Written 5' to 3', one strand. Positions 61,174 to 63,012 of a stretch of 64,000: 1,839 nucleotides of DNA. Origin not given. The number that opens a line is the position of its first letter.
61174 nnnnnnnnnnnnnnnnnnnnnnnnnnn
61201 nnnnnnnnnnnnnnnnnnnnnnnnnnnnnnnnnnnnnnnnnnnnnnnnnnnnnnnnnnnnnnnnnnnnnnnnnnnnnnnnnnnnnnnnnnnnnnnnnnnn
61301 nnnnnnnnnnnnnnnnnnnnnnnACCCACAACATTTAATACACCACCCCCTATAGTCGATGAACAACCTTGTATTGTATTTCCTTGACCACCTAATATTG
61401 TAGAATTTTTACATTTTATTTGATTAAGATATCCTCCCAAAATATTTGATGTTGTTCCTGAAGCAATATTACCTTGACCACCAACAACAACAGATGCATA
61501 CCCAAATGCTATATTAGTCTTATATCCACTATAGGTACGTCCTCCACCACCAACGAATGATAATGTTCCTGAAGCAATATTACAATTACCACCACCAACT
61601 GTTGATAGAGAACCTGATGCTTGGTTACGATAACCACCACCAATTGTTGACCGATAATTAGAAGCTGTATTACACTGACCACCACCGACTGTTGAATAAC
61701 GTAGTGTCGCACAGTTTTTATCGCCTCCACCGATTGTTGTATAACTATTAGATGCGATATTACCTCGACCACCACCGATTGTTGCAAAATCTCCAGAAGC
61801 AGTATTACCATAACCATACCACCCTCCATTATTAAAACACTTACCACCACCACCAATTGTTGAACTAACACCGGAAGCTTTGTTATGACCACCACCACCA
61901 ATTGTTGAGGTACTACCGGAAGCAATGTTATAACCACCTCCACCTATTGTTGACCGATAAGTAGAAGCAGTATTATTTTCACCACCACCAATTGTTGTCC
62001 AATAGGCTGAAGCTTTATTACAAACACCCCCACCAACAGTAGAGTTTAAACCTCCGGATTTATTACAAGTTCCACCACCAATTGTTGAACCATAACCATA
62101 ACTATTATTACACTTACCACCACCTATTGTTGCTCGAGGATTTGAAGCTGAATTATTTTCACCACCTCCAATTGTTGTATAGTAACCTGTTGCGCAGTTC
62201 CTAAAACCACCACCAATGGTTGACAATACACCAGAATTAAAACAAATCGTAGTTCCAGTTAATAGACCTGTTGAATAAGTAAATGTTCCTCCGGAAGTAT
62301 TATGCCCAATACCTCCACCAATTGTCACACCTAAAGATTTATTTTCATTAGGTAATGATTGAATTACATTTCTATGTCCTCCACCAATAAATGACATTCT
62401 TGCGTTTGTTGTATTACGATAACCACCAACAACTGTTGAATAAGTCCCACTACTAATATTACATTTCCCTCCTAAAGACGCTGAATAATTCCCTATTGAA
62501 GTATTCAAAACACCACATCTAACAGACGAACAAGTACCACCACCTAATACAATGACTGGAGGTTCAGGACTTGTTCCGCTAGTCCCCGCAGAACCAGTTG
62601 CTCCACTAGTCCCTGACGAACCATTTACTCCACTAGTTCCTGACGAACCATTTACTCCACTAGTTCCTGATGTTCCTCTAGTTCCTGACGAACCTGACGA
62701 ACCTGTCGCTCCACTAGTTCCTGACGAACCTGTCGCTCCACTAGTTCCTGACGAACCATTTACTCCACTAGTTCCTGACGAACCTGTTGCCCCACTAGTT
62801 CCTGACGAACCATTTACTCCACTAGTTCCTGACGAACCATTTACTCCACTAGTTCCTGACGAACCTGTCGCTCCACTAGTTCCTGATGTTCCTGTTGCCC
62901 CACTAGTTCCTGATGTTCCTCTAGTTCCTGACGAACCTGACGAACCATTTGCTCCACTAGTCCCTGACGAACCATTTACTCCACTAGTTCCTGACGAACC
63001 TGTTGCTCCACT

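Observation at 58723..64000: Giant collagen-like plus IGGG beta-helix fibre protein; ORF track mis-frames the collagen segment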

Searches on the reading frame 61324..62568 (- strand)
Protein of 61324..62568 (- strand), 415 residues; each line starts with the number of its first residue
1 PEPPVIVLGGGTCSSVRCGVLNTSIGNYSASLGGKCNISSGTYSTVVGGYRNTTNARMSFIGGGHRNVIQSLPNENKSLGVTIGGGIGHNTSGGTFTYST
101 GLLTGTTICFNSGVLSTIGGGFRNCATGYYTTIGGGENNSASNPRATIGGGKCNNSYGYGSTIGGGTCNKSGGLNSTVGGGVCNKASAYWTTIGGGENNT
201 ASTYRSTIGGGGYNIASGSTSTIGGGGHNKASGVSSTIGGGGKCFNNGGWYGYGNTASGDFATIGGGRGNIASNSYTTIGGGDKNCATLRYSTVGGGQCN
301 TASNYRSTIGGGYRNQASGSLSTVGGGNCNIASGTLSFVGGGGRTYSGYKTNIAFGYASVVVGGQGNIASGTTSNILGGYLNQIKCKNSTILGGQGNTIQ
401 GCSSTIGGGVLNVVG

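Call 60: search_solved_structures(query=A2, max_evalue=1, show_alignments=2)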
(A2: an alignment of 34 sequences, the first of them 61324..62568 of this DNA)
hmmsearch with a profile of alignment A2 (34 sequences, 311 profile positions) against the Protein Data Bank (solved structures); distinct sequences matched with E-value up to 1: 3.
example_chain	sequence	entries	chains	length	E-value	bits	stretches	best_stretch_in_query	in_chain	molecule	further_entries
3pr7_A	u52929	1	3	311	3.3e-46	161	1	105-300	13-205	UspA1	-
3ntn_A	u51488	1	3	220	1.4e-10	44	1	100-247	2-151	UspA1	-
3ult_A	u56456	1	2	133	7.3e-07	31.8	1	145-254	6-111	Ice recrystallization inhibition protein-like protein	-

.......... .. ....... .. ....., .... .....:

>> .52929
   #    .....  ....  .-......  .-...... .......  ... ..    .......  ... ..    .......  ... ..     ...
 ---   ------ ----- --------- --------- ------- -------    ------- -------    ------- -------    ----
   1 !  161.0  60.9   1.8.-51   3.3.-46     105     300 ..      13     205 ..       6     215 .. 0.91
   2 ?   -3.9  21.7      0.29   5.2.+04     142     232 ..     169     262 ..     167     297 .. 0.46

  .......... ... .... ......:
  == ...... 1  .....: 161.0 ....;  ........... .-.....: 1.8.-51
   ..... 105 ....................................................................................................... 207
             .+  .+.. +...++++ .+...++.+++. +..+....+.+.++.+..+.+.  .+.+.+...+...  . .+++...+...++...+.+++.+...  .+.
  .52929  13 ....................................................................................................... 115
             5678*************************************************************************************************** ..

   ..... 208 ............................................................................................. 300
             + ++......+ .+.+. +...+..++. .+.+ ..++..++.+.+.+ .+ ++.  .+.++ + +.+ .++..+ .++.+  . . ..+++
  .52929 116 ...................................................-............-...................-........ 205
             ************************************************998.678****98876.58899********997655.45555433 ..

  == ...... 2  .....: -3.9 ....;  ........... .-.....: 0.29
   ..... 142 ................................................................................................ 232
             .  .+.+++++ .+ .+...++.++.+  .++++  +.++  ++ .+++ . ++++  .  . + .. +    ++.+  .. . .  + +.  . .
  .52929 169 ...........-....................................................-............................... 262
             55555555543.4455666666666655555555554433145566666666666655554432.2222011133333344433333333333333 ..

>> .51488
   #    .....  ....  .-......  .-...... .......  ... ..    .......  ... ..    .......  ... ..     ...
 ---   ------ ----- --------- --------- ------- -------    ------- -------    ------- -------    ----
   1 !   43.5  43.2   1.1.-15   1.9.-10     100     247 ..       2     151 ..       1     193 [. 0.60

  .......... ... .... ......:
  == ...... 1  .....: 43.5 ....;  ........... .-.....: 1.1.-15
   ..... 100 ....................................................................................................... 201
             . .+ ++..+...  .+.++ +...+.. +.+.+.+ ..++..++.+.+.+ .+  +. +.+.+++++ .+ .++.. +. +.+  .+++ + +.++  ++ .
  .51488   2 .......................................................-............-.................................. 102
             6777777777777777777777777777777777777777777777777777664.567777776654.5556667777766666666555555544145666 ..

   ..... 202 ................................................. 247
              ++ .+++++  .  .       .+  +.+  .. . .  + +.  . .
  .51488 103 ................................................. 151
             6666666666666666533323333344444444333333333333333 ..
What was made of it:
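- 61324..62547 (-): Beta-roll block 1 (residues 485-892): 15-residue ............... turns. Call 60 (profile against UspA1 head 3PR7, E=3.3e-46; LpIBP 3ULT, E=7e-7).
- On Trimeric autotransporter adhesins (TAA): Profile against 3PR7, E=3.3e-46 (call 60).
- On Grass-type ice-binding beta-roll (LbR_Ice_bind, PF21300): Only the profile-level similarity to 3ULT was found (call 60).
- Closest known: Lolium perenne ice-recrystallisation-inhibition protein. Same: Profile E=7e-7 (call 60).
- A profile of block 1 and its homologues hits the UspA1 head (3PR7) at E=3.3e-46, 3NTN at 1.4e-10 and the grass ice-binding roll 3ULT at 7e-7 (call 60). It is always followed by a domain expected to be trimeric (call 60). 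The roll is homologous to bacterial adhesin heads (call 60).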

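Call 61: predict_structure(alignment_id=A2)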
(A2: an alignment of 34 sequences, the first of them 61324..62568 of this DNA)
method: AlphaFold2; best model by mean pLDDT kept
length: 415 residues; sequences in the alignment: 34
mean_pLDDT: 75.1   pTM: 0.68
mean pLDDT of the five models: 75.1, 72.4, 71.0, 64.1, 61.4
residues with pLDDT >= 90: 183; 70-90: 63; 50-70: 95; < 50: 74
segments of 3 or more residues with pLDDT < 50: 9-18, 73-82, 84-89, 356-383, 407-410
pLDDT, mean of each block of 10 residues (from residue 1): 51 40 73 74 70 65 63 44 47 52 54 75 83 90 95 95 97 97 97 97 97 96 95 96 54 87 95 96 95 96 96 94 91 87 70 47 38 42 50 55 52 50
secondary structure, 60 per line:
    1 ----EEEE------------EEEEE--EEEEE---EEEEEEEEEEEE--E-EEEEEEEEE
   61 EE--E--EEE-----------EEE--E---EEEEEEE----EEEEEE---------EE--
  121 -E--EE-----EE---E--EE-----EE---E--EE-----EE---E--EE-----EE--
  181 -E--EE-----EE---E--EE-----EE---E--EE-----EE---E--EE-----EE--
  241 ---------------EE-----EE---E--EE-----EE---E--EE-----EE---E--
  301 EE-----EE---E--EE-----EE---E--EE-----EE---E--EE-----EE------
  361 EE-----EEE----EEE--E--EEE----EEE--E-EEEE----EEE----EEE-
elements in order: E5-8 E21-25 E28-32 E36-47 E52-62 E68-70 E82-84 E91-97 E102-107 E368-370 E375-377 E383-385 E390-392 E397-400 E405-407 E412-414
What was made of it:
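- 61324..62547 (-): Call 61 (AlphaFold pLDDT above 90 for residues 587-827).
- The AlphaFold model has pLDDT above 90 over 16 turns (call 61).
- Tried and rejected: A second job with trimmed roll homologues worked (call 61).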

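Call 64: fold_search(model_id=the predicted structure, library=pdb)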
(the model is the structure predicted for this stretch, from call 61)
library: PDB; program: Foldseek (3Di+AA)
matches with E <= 10: 162; with E <= 0.001: 1
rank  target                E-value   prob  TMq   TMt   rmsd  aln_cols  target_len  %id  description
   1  3pr7_A                1.4e-07  1.00  0.35  0.48   7.2       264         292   33  Multi-functional and mechanosensitive receptor binding activity of the Moraxella catarrhalis adhesin UspA1 (released 2011-09-07)
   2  7o23                  1.2e-03  1.00  0.28  0.33  11.0       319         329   22  C-terminal head domain of the trimeric autotransporter adhesin BpaC from Burkholderia pseudomallei fused to a GCN4 ancho (released 2022-06-29)
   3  9u93_A                1.7e-02  1.00  0.35  0.51   8.4       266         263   21  Cryo-EM structure of Fusobacterium nucleatum CbpF in complex with human CEACAM5 (released 2025-09-03)
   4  8c50_A                2.6e-02  0.13  0.13  0.14  19.1       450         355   17  Pontibacter korlensis curli subunit CsgA (released 2023-06-28)
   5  9gh5_A                4.9e-02  0.94  0.26  0.38  10.0       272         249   18  Complex of Fusobacterium nucleatum CbpF with human CEACAM1 (released 2025-04-02)
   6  9gh4_A                5.1e-02  0.99  0.27  0.43  10.2       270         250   20  Fusobacterium nucleatum adhesin CbpF (released 2025-04-02)
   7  3ntn_B                6.0e-02  1.00  0.21  0.37   6.6       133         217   28  Crystal Structure of UspA1 head and neck domain from Moraxella catarrhalis (released 2011-07-06)
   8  3fww                  1.2e-01  0.08  0.10  0.10  13.6       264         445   12  The crystal structure of the bifunctional N-acetylglucosamine-1-phosphate uridyltransferase/glucosamine-1-phosphate acet (released 2009-03-24)
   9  1hm8_A                1.6e-01  0.06  0.08  0.08  17.0       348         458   12  CRYSTAL STRUCTURE OF S.PNEUMONIAE N-ACETYLGLUCOSAMINE-1-PHOSPHATE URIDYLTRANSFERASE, GLMU, BOUND TO ACETYL COENZYME A (released 2001-11-30)
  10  3ntn_A                2.0e-01  1.00  0.21  0.40   5.2       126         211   30  Crystal Structure of UspA1 head and neck domain from Moraxella catarrhalis (released 2011-07-06)
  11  4fce                  2.1e-01  0.08  0.11  0.11  12.7       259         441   12  Crystal structure of Yersinia pestis GlmU in complex with alpha-D-glucosamine 1-phosphate (GP1) (released 2012-07-11)
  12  3c8v_C                2.9e-01  0.02  0.07  0.07  27.5       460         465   10  Crystal structure of putative acetyltransferase (YP_390128.1) from Desulfovibrio desulfuricans G20 at 2.28 A resolutio (released 2008-02-26)
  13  1hm0_A                3.0e-01  0.08  0.11  0.10  14.1       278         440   15  CRYSTAL STRUCTURE OF S.PNEUMONIAE N-ACETYLGLUCOSAMINE 1-PHOSPHATE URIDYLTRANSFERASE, GLMU (released 2001-11-30)
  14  3c8v_B                3.5e-01  0.03  0.10  0.09  27.5       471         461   10  Crystal structure of putative acetyltransferase (YP_390128.1) from Desulfovibrio desulfuricans G20 at 2.28 A resolutio (released 2008-02-26)
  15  2oi6_B                4.0e-01  0.06  0.12  0.11  13.3       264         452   12  E. coli GlmU- Complex with UDP-GlcNAc, CoA and GlcN-1-PO4 (released 2007-06-19)
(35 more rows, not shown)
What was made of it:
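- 61324..62547 (-): Call 64 (Foldseek hits: 3pr7, 7o23, CbpF, AtaA).
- On Trimeric autotransporter adhesins (TAA): Foldseek top hits are UspA1, BpaC, CbpF and AtaA (call 64).
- Closest known: Head domain of the Moraxella catarrhalis trimeric autotransporter adhesin UspA1. Same: Profile E=3.3e-46 (call 60), 33% identity in the structural alignment (call 64), and a left-handed parallel beta-roll.
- Its best Foldseek hits are the trimeric autotransporter heads UspA1, BpaC, CbpF and AtaA (call 64).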

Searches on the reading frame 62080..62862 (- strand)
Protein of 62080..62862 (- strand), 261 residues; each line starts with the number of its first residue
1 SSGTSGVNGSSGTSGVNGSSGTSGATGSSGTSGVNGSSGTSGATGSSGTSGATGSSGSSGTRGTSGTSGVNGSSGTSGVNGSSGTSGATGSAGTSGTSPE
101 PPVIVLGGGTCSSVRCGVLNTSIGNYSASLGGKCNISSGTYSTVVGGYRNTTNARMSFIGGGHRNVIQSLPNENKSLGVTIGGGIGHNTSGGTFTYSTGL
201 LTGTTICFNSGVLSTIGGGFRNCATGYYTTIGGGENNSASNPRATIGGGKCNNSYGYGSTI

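Call 75: find_homologous_proteins(query=window:62080-62862:-, max_evalue=0.00001)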
Query window:62080-62862:- (261 aa): 760 proteins with E <= 0.00001 among 8000 candidates; the best 120 are listed.
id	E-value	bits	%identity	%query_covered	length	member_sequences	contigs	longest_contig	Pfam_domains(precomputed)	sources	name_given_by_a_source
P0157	1.0e-35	141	-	-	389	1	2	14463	PF01391.24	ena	-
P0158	2.0e-32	131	57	46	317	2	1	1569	PF01391.24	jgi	jgi:hypothetical protein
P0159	4.5e-31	126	44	28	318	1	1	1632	PF01391.24,PF01262.28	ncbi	-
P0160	8.6e-31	125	59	22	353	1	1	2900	PF01391.24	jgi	jgi:hypothetical protein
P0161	2.4e-30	124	67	39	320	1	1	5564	PF01391.24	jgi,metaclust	metaclust:\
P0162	6.7e-26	109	51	23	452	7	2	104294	PF01391.24,PF13884.12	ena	-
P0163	1.0e-25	109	-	-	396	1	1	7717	PF01391.24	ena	-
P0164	8.4e-24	102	58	33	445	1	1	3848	PF01391.24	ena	-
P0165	4.6e-23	100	68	28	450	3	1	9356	PF01391.24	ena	-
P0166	6.4e-23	100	43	44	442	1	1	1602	PF01391.24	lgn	-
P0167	1.3e-22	99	54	30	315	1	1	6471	PF01391.24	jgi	jgi:hypothetical protein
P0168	1.6e-22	98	64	38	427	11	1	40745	PF01391.24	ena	-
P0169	4.7e-22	97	59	21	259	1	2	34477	PF01391.24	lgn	-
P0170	8.6e-22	96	-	-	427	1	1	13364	PF01391.24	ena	-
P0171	1.1e-21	96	-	-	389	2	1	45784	PF01391.24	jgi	jgi:hypothetical protein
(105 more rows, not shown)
